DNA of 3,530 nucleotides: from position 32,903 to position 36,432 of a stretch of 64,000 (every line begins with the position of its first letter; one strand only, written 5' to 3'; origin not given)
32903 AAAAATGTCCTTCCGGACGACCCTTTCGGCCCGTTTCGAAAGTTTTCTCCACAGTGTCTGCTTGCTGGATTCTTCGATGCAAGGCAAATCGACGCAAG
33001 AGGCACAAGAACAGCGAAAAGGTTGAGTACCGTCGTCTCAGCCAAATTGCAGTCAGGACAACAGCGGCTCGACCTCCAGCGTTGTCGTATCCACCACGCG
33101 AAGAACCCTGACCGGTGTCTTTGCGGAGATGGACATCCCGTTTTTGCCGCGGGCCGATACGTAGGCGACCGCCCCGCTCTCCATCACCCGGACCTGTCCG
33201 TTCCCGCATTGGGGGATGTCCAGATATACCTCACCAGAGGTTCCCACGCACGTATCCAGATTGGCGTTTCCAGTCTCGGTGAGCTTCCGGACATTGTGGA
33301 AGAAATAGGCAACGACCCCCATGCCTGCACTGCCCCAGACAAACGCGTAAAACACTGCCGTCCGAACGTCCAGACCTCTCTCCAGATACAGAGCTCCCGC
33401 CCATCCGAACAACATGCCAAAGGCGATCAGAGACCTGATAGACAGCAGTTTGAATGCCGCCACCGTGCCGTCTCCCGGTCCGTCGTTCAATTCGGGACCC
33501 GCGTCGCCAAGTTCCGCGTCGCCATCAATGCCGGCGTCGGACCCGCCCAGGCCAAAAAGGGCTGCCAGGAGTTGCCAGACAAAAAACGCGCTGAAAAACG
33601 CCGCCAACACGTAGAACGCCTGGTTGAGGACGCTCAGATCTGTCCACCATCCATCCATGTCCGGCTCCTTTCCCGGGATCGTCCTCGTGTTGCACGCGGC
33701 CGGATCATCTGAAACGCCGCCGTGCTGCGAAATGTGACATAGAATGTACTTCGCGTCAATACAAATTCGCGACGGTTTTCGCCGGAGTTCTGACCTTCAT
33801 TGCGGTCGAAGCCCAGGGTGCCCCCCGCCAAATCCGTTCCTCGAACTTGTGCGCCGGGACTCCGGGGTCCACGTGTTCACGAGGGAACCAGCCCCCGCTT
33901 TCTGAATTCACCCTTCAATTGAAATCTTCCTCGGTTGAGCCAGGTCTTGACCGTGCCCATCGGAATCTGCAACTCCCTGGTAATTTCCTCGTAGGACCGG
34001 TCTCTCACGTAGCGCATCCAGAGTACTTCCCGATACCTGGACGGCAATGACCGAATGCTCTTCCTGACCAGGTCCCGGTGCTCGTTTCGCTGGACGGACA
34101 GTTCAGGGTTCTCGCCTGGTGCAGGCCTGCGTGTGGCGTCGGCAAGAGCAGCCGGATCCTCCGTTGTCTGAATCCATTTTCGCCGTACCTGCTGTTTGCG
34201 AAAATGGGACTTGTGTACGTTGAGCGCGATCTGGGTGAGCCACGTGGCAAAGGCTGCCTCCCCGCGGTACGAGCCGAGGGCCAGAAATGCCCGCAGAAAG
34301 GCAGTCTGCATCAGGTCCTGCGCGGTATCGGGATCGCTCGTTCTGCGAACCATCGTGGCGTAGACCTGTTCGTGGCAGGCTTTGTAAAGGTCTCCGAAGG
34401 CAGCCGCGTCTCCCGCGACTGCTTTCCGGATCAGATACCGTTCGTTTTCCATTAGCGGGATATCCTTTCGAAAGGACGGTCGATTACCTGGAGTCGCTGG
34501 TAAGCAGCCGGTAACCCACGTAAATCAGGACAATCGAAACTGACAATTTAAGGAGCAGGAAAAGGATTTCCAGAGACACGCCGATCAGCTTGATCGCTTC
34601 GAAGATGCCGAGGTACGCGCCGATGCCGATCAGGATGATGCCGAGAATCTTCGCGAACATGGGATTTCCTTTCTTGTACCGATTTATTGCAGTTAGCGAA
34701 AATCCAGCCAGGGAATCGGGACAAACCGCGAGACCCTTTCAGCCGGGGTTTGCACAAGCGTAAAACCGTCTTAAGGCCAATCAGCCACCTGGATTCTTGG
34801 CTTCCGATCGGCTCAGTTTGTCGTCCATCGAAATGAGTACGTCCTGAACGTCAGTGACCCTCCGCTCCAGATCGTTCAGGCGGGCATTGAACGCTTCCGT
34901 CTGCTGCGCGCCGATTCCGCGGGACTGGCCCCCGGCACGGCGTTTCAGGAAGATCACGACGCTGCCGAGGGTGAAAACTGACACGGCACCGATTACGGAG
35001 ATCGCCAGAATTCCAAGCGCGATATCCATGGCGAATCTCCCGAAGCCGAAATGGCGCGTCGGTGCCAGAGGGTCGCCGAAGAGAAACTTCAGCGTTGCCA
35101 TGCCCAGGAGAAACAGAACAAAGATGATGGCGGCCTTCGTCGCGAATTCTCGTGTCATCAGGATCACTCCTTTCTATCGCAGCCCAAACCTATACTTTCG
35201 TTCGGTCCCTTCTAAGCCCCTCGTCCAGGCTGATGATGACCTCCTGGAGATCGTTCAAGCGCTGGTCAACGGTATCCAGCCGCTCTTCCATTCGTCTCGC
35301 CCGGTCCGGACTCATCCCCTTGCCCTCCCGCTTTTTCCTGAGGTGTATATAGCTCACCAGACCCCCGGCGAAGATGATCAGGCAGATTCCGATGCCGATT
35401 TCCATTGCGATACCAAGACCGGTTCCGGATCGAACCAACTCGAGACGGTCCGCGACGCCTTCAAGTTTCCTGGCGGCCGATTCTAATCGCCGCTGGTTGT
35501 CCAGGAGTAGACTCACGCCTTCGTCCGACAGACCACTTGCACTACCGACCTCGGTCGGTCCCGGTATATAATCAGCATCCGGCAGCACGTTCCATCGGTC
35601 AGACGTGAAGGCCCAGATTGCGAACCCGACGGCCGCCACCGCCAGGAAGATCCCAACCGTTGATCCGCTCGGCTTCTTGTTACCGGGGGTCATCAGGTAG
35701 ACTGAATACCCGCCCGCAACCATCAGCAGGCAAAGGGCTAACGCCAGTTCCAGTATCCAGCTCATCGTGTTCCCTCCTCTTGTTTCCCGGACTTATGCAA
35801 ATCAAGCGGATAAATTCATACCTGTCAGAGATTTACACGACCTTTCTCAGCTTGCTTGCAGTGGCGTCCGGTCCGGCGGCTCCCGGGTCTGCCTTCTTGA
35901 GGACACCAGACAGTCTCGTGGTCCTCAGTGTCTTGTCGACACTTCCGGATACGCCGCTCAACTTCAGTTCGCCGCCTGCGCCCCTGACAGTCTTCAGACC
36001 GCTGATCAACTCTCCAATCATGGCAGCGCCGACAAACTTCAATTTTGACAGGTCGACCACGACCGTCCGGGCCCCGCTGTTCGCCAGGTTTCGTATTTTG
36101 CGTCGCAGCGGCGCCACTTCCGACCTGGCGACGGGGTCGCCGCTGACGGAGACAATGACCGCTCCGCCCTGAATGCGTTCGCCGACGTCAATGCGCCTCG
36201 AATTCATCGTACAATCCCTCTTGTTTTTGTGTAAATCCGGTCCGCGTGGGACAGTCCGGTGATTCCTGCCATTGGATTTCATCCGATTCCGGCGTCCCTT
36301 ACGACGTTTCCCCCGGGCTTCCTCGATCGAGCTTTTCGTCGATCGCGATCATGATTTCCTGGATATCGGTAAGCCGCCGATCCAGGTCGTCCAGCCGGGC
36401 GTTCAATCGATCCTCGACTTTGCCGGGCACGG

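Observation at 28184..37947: Expanded Psp-like envelope-stress locus on the minus strand (28.2-37.9 kb)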

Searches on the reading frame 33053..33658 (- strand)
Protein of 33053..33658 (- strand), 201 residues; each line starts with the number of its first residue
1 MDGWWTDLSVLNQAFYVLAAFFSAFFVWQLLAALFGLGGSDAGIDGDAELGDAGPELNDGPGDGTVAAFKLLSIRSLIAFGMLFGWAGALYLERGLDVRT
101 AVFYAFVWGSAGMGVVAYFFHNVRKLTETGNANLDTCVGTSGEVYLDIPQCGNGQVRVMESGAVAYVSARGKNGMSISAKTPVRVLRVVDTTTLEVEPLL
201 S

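Call 3: search_protein_families(library=pfam, proteins=[window:33053-33658:-], max_evalue=0.1)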
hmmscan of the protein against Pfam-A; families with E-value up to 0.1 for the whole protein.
window:33053-33658:- (201 aa): 0 families

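Call 5: search_protein_families(library=ncbifam, proteins=[window:33053-33658:-], max_evalue=1)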
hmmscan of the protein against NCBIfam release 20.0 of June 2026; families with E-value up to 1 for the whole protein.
window:33053-33658:- (201 aa): 0 families

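Call 8: search_protein_families(library=pfam, proteins=[window:33053-33658:-], max_evalue=10)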
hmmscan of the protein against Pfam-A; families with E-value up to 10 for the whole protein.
window:33053-33658:- (201 aa): 2 families
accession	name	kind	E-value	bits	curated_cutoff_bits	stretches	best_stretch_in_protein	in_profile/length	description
PF01957.25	NfeD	-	0.11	13.2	29.1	1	136-198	3-57/57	NfeD-like C-terminal, partner-binding domain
PF11457.13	DUF3021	-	1.6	9.4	24.7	1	76-121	43-88/130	Protein of unknown function (DUF3021)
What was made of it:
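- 33053..33658 (-): NfeD/YqiJ-like protein (201 aa): three TM segments plus a C-terminal beta domain. PF01957 at E=0.11 only (call 8).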

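Call 66: search_solved_structures(query=A8, max_evalue=5, show_alignments=2)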
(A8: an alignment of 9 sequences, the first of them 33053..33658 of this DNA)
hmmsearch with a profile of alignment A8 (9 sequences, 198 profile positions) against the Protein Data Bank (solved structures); distinct sequences matched with E-value up to 5: 1.
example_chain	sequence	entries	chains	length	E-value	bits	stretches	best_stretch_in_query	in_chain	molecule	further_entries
9nz5_A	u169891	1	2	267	0.18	14.6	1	63-172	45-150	Membrane protein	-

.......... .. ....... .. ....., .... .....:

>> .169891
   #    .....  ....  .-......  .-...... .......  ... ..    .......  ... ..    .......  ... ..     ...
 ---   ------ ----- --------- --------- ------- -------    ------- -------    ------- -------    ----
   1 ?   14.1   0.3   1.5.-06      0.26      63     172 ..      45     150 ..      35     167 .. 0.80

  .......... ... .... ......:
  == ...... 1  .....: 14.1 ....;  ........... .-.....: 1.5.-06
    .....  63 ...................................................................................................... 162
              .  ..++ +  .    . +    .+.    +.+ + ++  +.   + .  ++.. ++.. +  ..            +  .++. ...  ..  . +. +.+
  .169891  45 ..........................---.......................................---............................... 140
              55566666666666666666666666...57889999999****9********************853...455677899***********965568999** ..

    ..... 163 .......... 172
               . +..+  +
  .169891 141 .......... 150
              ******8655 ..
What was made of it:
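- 33053..33658 (-): Nothing useful in a PDB profile search (call 66).
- On Flotillin-NfeD operon (yqiJK / yuaFG): A PDB profile search found nothing relevant (call 66).
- Tried and rejected: The profile search against PDB sequences gave only an irrelevant E=0.18 hit (call 66).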

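Call 75: predict_structure(protein=window:33053-33658:-)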
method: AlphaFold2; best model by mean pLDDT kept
length: 201 residues; sequences in the alignment: 1
mean_pLDDT: 56.0   pTM: 0.32
mean pLDDT of the five models: 56.0, 53.3, 52.5, 52.3, 51.7
residues with pLDDT >= 90: 0; 70-90: 65; 50-70: 52; < 50: 84
segments of 3 or more residues with pLDDT < 50: 38-65, 130-180
pLDDT, mean of each block of 10 residues (from residue 1): 62 76 75 60 41 41 50 68 73 76 74 73 58 37 34 36 38 37 56 55 42
secondary structure, 60 per line:
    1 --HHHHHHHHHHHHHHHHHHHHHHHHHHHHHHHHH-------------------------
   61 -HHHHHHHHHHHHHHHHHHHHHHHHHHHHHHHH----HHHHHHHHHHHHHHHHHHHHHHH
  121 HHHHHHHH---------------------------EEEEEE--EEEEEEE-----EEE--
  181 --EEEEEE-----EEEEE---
elements in order: H3-35 H62-93 H98-128 E156-161 E164-170 E176-178 E183-188 E194-198
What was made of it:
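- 33053..33658 (-): Low-confidence model with 3 helices and 5 strands (call 75).
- On Flotillin-NfeD operon (yqiJK / yuaFG): The single-sequence AF2 model (pLDDT 56) shows 3 TM helices and 5 strands (call 75).
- Tried and rejected: The single-sequence AF2 model was too poor (pLDDT 56) for a fold search (call 75).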

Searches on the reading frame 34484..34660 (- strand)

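Call 3: search_protein_families(library=pfam, proteins=[window:34484-34660:-], max_evalue=0.1)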
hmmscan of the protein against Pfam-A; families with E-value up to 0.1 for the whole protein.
window:34484-34660:- (58 aa): 2 families
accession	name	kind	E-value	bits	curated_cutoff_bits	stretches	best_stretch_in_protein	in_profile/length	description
PF16926.10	HisKA_4TM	-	0.011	16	22.6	1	5-56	6-57/130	Archaeal 4TM region of histidine kinase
PF06711.16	DUF1198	-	0.068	13.6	25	1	37-58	4-25/143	Protein of unknown function (DUF1198)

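Call 5: search_protein_families(library=ncbifam, proteins=[window:34484-34660:-], max_evalue=1)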
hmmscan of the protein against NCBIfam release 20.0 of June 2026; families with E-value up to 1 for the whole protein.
window:34484-34660:- (58 aa): 1 family
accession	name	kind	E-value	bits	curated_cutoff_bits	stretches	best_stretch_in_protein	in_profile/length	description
NF003256.0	PRK04214.1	equivalog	0.092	11.7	500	1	4-55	220-272/412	ribonuclease BN/unknown domain fusion protein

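Call 8: search_protein_families(library=pfam, proteins=[window:34484-34660:-], max_evalue=10)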
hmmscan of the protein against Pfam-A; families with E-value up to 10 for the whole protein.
window:34484-34660:- (58 aa): 3 families
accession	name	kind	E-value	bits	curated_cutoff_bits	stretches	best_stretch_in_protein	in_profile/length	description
PF16926.10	HisKA_4TM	-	0.011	16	22.6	1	5-56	6-57/130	Archaeal 4TM region of histidine kinase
PF06711.16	DUF1198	-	0.068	13.6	25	1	37-58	4-25/143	Protein of unknown function (DUF1198)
PF14110.11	DUF4282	-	2.6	9.2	27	1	5-51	18-65/86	Domain of unknown function (DUF4282)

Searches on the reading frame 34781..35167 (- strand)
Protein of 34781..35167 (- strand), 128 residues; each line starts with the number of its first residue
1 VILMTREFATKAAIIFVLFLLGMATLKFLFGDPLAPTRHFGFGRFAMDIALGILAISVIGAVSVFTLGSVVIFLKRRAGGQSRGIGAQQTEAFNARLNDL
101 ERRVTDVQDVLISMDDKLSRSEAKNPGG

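Call 3: search_protein_families(library=pfam, proteins=[window:34781-35167:-], max_evalue=0.1)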
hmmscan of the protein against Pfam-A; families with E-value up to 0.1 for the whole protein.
window:34781-35167:- (128 aa): 0 families

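Call 5: search_protein_families(library=ncbifam, proteins=[window:34781-35167:-], max_evalue=1)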
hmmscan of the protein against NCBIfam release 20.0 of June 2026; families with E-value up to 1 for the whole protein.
window:34781-35167:- (128 aa): 0 families

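Call 8: search_protein_families(library=pfam, proteins=[window:34781-35167:-], max_evalue=10)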
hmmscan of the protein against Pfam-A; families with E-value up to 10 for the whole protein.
window:34781-35167:- (128 aa): 1 family
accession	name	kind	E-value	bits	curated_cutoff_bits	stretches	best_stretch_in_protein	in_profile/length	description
PF06305.16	LapA_dom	-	5.7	7.4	28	1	39-78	9-48/64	Lipopolysaccharide assembly protein A domain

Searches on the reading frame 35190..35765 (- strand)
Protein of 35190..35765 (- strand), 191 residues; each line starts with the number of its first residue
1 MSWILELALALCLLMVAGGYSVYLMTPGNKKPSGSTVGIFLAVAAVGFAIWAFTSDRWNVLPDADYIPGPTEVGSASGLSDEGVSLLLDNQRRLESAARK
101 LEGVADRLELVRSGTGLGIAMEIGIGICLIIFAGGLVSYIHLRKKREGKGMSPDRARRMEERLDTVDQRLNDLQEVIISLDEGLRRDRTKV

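Call 3: search_protein_families(library=pfam, proteins=[window:35190-35765:-], max_evalue=0.1)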
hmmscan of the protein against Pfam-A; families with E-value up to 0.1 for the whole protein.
window:35190-35765:- (191 aa): 2 families
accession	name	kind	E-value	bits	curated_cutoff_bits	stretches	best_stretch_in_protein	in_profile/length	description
PF02656.20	DUF202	-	0.054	14.4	23.4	0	12-54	17-60/68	Domain of unknown function (DUF202)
PF13567.11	DUF4131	-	0.071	13.2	31.6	0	7-69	10-64/165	Domain of unknown function (DUF4131)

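Call 5: search_protein_families(library=ncbifam, proteins=[window:35190-35765:-], max_evalue=1)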
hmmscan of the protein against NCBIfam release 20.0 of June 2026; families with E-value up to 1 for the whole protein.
window:35190-35765:- (191 aa): 2 families
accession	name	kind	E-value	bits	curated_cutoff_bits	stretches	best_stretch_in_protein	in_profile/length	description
NF041849.1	trans_regNmlR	equivalog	0.056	13.5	175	1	135-185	62-110/117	stress response transcriptional regulator NmlR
NF041635.1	STM3941_fam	subfamily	0.25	11.2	40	0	6-53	6-49/157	STM3941 family protein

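Call 8: search_protein_families(library=pfam, proteins=[window:35190-35765:-], max_evalue=10)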
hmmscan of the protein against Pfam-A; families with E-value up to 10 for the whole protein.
window:35190-35765:- (191 aa): 7 families
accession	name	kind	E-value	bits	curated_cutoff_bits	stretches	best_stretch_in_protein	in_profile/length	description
PF02656.20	DUF202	-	0.054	14.4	23.4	1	12-54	17-60/68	Domain of unknown function (DUF202)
PF13567.11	DUF4131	-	0.071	13.2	31.6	1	7-69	10-64/165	Domain of unknown function (DUF4131)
PF10779.14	XhlA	-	0.16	12.6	34.7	1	158-181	8-31/67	Haemolysin XhlA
PF09278.17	MerR-DNA-bind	-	0.2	12.7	25.4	1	151-181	33-63/65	MerR, DNA binding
PF19744.4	DUF6232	-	0.3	12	27.4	1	8-58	44-84/117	Family of unknown function (DUF6232)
PF18895.5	T4SS_pilin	-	2.5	8.7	26.6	1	118-140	49-71/71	Type IV secretion system pilin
PF05545.16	FixQ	-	3.1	8.2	29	0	8-31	13-36/49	Cbb3-type cytochrome oxidase component FixQ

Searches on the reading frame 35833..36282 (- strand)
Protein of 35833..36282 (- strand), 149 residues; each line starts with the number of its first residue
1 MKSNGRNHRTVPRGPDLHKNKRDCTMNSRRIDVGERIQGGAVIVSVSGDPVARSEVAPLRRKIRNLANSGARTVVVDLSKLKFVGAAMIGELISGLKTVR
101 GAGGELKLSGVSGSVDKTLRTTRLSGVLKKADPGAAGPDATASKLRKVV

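Call 3: search_protein_families(library=pfam, proteins=[window:35833-36282:-], max_evalue=0.1)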
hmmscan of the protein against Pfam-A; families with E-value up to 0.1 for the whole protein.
window:35833-36282:- (149 aa): 2 families
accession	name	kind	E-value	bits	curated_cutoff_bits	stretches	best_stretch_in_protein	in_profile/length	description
PF01740.26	STAS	-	5.2e-09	36.3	22.6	1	37-127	6-96/106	STAS domain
PF13466.11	STAS_2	-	2.3e-08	34.5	29.2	1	52-124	8-79/80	STAS domain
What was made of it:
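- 35833..36207 (-): STAS-domain protein (124 aa from the ATG at 36207; the maximal ORF runs to 36282); both serines of the SpoIIAA DSSG motif are replaced by Ala-Ala. PF01740 5e-9 (call 3).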

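Call 5: search_protein_families(library=ncbifam, proteins=[window:35833-36282:-], max_evalue=1)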
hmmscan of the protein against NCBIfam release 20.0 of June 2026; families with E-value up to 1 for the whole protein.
window:35833-36282:- (149 aa): 2 families
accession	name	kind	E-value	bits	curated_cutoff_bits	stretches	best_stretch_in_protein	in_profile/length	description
TIGR00377.1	ant_ant_sig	superfamily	2.3e-12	46.8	53.45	1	36-130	8-102/108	anti-sigma factor antagonist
TIGR02886.1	spore_II_AA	equivalog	5.9e-08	32.7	114.75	1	39-129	7-94/106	anti-sigma F factor antagonist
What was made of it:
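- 35833..36207 (-): TIGR00377 2e-12 (call 5).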

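Call 89: search_solved_structures(query=window:35833-36207:-, max_evalue=0.1, show_alignments=3)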
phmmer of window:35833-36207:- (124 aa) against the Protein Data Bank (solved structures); distinct sequences matched with E-value up to 0.1: 6.
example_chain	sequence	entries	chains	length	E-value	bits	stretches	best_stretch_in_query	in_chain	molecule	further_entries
1sbo_A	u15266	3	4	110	1.1e-07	35.9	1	1-107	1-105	Putative anti-sigma factor antagonist TM1442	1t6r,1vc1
1tid_B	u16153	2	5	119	0.00017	25.6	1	12-100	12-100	Anti-sigma F factor antagonist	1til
1th8_B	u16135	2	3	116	0.00047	24.3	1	12-100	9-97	Anti-sigma F factor antagonist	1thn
1auz_A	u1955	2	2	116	0.012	19.7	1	31-97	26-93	SPOIIAA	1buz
6m36_B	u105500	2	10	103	0.033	18.3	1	17-100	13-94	Anti-sigma-B factor antagonist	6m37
9f0z_H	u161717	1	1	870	0.08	17.1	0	15-104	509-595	Multifunctional conjugation protein TraI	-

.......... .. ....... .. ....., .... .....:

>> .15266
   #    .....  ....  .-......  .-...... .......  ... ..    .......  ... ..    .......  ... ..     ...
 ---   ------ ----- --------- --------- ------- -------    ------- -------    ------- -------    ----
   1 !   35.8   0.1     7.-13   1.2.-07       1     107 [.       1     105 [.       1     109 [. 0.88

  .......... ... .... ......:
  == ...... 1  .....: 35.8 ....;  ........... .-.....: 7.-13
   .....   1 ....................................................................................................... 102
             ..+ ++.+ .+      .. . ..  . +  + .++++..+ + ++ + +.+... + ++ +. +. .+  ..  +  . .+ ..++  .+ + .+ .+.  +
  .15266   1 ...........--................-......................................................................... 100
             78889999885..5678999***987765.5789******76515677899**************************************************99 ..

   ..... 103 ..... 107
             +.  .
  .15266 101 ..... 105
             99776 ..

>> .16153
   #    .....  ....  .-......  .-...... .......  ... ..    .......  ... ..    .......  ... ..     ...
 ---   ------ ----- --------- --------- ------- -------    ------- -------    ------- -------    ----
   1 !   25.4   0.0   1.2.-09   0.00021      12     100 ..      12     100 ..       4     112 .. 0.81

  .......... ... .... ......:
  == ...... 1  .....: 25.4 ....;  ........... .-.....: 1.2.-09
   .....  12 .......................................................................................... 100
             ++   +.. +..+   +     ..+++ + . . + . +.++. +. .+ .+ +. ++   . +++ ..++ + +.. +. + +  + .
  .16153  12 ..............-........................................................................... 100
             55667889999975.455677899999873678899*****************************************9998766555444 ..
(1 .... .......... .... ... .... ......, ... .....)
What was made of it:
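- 35833..36207 (-): Alignment to SpoIIAA chains shows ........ against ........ (call 89).
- On STAS anti-sigma antagonist (SpoIIAA/RsbV partner switching): Both serines are Ala-Ala in the alignment to SpoIIAA chains (call 89).
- STAS lacks the phosphorylatable serines, and no RsbW-type kinase or PP2C phosphatase is present (calls 3, 89).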
